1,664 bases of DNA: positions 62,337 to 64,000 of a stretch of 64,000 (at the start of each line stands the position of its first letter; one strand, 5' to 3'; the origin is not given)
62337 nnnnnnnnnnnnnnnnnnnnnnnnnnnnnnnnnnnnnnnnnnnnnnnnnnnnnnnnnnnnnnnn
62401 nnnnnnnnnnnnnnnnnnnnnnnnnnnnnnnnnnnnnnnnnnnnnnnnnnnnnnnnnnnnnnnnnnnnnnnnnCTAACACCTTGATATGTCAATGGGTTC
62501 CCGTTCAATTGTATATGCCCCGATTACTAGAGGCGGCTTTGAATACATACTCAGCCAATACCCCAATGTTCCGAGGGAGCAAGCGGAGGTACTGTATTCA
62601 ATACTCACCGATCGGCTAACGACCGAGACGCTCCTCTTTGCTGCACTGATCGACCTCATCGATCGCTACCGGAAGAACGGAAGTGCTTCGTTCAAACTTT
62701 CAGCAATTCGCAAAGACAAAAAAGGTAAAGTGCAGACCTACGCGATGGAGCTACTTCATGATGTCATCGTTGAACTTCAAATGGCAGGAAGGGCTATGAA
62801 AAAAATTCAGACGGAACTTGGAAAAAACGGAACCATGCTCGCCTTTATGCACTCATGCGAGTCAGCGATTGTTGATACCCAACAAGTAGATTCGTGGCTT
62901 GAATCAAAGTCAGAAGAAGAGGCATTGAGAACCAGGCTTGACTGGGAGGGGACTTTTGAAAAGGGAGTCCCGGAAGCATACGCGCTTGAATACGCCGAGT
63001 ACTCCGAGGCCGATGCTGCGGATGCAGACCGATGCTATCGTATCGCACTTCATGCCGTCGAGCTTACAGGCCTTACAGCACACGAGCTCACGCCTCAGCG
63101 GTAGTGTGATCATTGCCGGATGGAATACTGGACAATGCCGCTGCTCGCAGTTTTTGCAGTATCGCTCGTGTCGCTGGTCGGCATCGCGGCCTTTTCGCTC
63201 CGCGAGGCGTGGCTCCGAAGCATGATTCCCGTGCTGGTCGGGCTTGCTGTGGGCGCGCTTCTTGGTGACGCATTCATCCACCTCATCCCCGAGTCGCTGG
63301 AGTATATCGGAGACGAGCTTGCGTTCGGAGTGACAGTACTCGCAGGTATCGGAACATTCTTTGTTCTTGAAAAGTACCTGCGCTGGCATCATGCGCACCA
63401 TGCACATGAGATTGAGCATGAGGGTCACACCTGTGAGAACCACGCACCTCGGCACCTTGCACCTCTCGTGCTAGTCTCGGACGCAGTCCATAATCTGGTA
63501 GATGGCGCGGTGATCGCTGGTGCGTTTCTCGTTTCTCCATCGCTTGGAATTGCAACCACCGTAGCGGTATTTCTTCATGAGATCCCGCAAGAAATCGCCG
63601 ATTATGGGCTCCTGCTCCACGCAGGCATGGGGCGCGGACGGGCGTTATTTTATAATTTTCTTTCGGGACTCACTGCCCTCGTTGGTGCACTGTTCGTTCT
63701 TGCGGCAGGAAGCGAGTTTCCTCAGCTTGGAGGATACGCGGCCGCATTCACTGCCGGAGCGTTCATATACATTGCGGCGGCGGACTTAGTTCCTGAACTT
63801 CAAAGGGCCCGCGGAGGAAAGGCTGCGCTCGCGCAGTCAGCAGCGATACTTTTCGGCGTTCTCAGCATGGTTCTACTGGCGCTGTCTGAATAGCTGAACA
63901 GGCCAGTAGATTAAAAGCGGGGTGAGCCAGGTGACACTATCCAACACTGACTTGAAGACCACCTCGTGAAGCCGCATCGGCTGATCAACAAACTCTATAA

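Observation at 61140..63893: Fur/Zur-family regulator divergent from a promoter/palindrome-controlled operon: CooC-like ATPase, unknown protein, ZIP transporter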

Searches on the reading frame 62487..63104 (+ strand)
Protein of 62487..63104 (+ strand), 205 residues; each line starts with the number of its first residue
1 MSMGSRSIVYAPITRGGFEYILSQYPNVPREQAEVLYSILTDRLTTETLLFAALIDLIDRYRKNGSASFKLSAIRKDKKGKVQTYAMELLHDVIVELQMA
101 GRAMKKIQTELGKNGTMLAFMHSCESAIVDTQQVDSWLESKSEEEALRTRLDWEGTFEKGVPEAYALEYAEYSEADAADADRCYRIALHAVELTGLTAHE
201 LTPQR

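Call 3: search_protein_families(library=pfam, proteins=[window:62487-63104:+], max_evalue=0.01)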
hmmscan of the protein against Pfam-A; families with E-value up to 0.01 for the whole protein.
window:62487-63104:+ (205 aa): 1 family
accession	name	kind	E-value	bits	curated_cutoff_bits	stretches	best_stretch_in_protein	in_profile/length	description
PF01108.23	Tissue_fac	-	0.0027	18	27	1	126-198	14-86/107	Tissue factor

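Call 4: search_protein_families(library=ncbifam, proteins=[window:62487-63104:+], max_evalue=0.01)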
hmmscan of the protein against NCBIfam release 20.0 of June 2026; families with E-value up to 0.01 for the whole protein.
window:62487-63104:+ (205 aa): 0 families

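Call 6: search_solved_structures(query=window:62487-63104:+, max_evalue=10)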
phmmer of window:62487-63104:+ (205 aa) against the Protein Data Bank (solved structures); distinct sequences matched with E-value up to 10: 1.
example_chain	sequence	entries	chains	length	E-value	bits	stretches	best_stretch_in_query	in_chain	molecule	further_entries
9ksg_A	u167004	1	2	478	0.96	12.2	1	89-173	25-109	RXLR effector Avh1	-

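Call 7: find_homologous_proteins(query=window:62487-63104:+, max_evalue=0.001)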
Query window:62487-63104:+ (205 aa): 6 proteins with E <= 0.001 among 205 candidates.
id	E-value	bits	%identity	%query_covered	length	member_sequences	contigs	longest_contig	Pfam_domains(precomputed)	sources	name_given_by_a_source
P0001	1.2e-126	437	99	99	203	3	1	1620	-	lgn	-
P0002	7.5e-62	226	55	96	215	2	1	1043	-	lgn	-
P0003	1.0e-37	148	48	76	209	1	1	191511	-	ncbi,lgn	-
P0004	2.2e-34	137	40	93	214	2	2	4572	-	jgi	jgi:hypothetical protein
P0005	2.2e-26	111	40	94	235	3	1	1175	-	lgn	-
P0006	2.4e-22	97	36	93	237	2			-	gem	-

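Call 8: find_encoding_contigs(protein=P0003, flank=6000, max_places=3)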
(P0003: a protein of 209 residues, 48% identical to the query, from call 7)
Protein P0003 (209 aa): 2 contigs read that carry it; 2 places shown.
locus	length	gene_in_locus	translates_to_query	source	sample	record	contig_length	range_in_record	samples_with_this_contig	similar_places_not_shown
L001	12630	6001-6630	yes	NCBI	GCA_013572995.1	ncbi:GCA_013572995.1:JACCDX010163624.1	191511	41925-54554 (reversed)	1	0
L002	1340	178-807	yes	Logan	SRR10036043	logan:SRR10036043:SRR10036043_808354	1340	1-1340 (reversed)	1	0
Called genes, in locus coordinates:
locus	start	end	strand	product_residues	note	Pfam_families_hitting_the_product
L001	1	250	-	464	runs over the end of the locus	PF00875:DNA_photolyase, PF03441:FAD_binding_7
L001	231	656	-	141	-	PF02525:Flavodoxin_2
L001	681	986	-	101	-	PF13453:Zn_ribbon_TFIIB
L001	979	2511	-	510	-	PF03116:NQR2_RnfD_RnfE (weak), PF00175:NAD_binding_1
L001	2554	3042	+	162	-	-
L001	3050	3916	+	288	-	PF02424:ApbE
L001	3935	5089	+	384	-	PF07907:YibE_F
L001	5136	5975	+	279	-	PF01656:CbiA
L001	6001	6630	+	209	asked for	-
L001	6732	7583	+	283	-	PF02535:Zip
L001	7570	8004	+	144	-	PF01475:FUR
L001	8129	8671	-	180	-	-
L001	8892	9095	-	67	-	-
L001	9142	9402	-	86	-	-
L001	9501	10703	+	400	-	PF22244:GCE_fung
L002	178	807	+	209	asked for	-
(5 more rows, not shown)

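Call 9: find_encoding_contigs(protein=P0004, flank=6000, max_places=3)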
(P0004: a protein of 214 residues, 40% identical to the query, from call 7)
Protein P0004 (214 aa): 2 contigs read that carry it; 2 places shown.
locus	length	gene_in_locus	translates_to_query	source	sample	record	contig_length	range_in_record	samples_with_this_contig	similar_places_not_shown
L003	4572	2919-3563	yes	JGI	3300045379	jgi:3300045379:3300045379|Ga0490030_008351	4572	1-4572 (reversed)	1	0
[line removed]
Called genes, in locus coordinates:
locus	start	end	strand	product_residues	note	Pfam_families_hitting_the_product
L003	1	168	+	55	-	?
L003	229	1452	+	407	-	PF07907:YibE_F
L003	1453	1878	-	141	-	PF01475:FUR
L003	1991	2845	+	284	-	PF01656:CbiA (weak)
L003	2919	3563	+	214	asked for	-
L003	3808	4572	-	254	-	?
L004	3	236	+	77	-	?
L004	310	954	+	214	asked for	-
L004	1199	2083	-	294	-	PF04079:SMC_ScpB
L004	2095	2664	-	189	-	?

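Call 22: predict_structure(alignment_id=A1)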
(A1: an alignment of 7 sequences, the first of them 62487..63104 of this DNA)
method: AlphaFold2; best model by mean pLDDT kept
length: 205 residues; sequences in the alignment: 7
mean_pLDDT: 88.9   pTM: 0.86
mean pLDDT of the five models: 88.9, 88.9, 88.1, 88.0, 87.8
residues with pLDDT >= 90: 154; 70-90: 30; 50-70: 13; < 50: 8
segments of 3 or more residues with pLDDT < 50: 1-4, 202-205
pLDDT, mean of each block of 10 residues (from residue 1): 61 90 96 94 79 97 93 96 94 90 93 94 90 93 93 93 96 95 95 70 44
secondary structure, 60 per line:
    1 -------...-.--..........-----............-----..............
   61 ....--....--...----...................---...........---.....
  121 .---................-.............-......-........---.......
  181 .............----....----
elements in order: H15-24 H30-41 H48-64 E67-70 E73-75 E80-84 H85-98 H102-112 E116-121 E125-130 H131-140 H142-154 E156-161 H163-169 H174-193 H198-201

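Call 58: fold_search(model_id=the predicted structure, library=pdb)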
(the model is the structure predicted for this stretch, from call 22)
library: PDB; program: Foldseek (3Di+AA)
matches with E <= 10: 412; with E <= 0.001: 0
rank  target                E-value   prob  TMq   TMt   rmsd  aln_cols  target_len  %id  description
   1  5vxl_A                6.4e-02  0.11  0.17  0.14  16.6       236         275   12  2.80 A resolution structure of IpaD from Shigella flexneri in complex with single-domain antibody JPS-G3 (released 2017-08-30)
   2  5vxj_A                7.6e-02  0.11  0.18  0.14  16.3       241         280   12  2.50 A resolution structure of IpaD from Shigella flexneri in complex with single-domain antibody JMK-E3 (released 2017-08-30)
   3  8v7q_D                9.0e-02  0.12  0.18  0.19  18.3       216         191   11  IpaD (122-321) Pi-helix Mutant (delta Q148) Apo Structure (released 2024-08-21)
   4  5vxj_E                1.4e-01  0.08  0.18  0.14  16.7       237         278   11  2.50 A resolution structure of IpaD from Shigella flexneri in complex with single-domain antibody JMK-E3 (released 2017-08-30)
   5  5vxj_C                1.4e-01  0.08  0.17  0.14  16.6       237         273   12  2.50 A resolution structure of IpaD from Shigella flexneri in complex with single-domain antibody JMK-E3 (released 2017-08-30)
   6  5vxm_A                1.6e-01  0.12  0.21  0.19  16.5       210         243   12  2.05 A resolution structure of IpaD from Shigella flexneri in complex with single-domain antibody 20ipaD (released 2017-08-30)
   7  8v5e_A                1.6e-01  0.09  0.17  0.18  14.7       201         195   11  IpaD (122-321) Pi-helix Mutant (delta Q148) Bound to Deoxycholate (released 2024-08-21)
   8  3r9v_A                2.1e-01  0.09  0.19  0.19  14.7       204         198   13  Cocrystal Structure of Proteolytically Truncated Form of IpaD from Shigella flexneri Bound to Deoxycholate (released 2011-12-07)
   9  8v7q_C                2.2e-01  0.07  0.16  0.16  15.1       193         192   12  IpaD (122-321) Pi-helix Mutant (delta Q148) Apo Structure (released 2024-08-21)
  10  2jaa_B                2.2e-01  0.06  0.14  0.15  17.9       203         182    8  SeMet substituted Shigella Flexneri Ipad (released 2006-11-30)
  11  2jaa_A                3.3e-01  0.06  0.14  0.17  18.3       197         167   12  SeMet substituted Shigella Flexneri Ipad (released 2006-11-30)
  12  5vxj_G                3.7e-01  0.06  0.18  0.14  16.7       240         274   12  2.50 A resolution structure of IpaD from Shigella flexneri in complex with single-domain antibody JMK-E3 (released 2017-08-30)
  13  5vxk_A                3.7e-01  0.06  0.18  0.14  16.4       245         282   12  2.55 A resolution structure of IpaD from Shigella flexneri in complex with single-domain antibody JMK-H2 (released 2017-08-30)
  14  6xby_a                3.7e-01  0.04  0.15  0.08  18.6       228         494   10  Cryo-EM structure of V-ATPase from bovine brain, state 2 (released 2020-08-19)
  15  8v5c_A                3.9e-01  0.05  0.14  0.14  16.5       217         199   10  IpaD (122-321) Bound to Deoxycholate (released 2024-08-21)
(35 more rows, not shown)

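Call 61: search_protein_representatives(alignment_id=A1)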
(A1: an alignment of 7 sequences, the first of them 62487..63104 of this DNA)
Query: 7 sequences, 214 profile positions. Proteins with E-value up to 0.001 (for the whole library): 61; up to 1e-10: 44; up to 1e-30: 24. The best 61 are listed.
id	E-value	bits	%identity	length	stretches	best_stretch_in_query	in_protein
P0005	3.6e-96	337.0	-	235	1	1-213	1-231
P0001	4.7e-95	333.3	-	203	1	3-213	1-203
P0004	5.2e-94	330.0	-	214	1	1-211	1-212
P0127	8.3e-73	260.7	-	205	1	3-207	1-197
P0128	8.2e-67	241.1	-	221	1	1-208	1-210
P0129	3.6e-61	222.6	-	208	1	17-201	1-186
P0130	3.2e-60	219.5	-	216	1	1-200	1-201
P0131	4.7e-60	219.0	-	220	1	1-203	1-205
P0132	1.0e-52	195.0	-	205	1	1-201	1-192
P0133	3.5e-52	193.3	-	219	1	1-204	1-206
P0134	1.9e-51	190.9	-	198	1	2-182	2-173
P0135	9.7e-50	185.3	-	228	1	1-209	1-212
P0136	2.9e-49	183.7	-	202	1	1-202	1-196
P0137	4.9e-48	179.7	-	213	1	18-207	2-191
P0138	5.4e-45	169.7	-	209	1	1-197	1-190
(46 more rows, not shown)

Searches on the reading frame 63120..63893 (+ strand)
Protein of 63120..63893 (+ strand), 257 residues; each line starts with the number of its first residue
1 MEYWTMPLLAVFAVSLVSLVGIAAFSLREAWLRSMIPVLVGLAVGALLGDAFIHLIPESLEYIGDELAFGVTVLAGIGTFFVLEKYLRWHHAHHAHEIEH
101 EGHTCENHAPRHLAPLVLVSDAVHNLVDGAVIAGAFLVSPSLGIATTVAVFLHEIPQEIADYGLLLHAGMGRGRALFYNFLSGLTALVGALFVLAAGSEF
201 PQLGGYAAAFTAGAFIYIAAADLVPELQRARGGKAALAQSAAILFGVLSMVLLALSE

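Call 3: search_protein_families(library=pfam, proteins=[window:63120-63893:+], max_evalue=0.01)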
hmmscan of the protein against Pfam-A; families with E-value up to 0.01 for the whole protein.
window:63120-63893:+ (257 aa): 1 family
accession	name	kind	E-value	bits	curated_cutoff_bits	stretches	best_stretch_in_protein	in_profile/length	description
PF02535.28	Zip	-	4.5e-39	135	35.1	2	91-254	155-323/323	ZIP Zinc transporter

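Call 4: search_protein_families(library=ncbifam, proteins=[window:63120-63893:+], max_evalue=0.01)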
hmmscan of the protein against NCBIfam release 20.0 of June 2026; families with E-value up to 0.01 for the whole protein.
window:63120-63893:+ (257 aa): 1 family
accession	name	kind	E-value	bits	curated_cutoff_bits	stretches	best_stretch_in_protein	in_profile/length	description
NF003243.0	PRK04201.1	equivalog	2.3e-16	59.9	252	1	10-250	12-258/266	zinc transporter ZupT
